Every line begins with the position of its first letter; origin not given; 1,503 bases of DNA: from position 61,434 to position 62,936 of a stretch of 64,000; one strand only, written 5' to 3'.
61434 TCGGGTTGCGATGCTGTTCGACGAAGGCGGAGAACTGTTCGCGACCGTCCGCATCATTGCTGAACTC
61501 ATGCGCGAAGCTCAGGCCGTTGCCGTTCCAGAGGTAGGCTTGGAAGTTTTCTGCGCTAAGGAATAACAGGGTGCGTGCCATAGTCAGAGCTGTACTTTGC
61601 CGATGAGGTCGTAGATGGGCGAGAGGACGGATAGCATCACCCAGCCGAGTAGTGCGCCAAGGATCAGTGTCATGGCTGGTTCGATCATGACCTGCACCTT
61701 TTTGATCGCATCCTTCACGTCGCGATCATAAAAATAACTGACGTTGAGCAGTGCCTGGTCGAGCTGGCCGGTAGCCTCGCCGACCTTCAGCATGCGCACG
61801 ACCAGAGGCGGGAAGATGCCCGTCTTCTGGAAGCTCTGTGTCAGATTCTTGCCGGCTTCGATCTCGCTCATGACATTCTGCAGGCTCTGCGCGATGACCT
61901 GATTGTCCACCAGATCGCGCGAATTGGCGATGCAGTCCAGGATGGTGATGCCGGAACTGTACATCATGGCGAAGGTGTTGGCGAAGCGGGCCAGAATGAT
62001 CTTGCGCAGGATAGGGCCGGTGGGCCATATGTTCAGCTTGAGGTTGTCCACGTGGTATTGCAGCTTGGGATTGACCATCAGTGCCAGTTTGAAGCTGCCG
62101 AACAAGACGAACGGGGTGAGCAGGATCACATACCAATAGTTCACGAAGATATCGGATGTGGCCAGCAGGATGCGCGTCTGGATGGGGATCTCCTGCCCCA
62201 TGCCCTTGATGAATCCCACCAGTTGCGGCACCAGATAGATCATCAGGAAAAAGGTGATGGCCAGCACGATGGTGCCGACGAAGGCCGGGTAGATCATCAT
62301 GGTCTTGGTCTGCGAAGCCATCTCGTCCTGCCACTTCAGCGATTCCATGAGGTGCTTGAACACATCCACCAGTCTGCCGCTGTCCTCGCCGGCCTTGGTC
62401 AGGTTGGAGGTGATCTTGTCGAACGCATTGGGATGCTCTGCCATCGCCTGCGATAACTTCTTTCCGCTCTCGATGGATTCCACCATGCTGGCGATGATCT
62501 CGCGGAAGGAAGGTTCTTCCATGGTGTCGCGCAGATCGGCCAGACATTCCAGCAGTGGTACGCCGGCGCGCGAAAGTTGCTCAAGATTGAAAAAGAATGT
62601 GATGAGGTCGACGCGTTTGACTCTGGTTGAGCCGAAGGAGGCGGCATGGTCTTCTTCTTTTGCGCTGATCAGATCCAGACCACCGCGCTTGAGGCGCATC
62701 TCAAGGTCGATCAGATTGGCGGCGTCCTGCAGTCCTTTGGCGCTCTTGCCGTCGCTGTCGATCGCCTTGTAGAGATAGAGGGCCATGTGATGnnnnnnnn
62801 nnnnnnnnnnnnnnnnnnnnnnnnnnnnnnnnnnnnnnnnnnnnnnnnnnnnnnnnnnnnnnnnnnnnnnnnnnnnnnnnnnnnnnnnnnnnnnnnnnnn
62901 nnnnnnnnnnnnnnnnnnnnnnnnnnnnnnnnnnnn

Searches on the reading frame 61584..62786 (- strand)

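Call 79: search_protein_families(library=pfam, proteins=[window:61584-62786:-], max_evalue=0.00001)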
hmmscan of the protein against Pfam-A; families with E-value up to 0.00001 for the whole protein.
window:61584-62786:- (400 aa): 1 family
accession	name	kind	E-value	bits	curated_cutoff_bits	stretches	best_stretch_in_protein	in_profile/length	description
PF00482.28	T2SSF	-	3.1e-52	176.2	25.2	2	268-390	1-125/125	Type II secretion system (T2SS), protein F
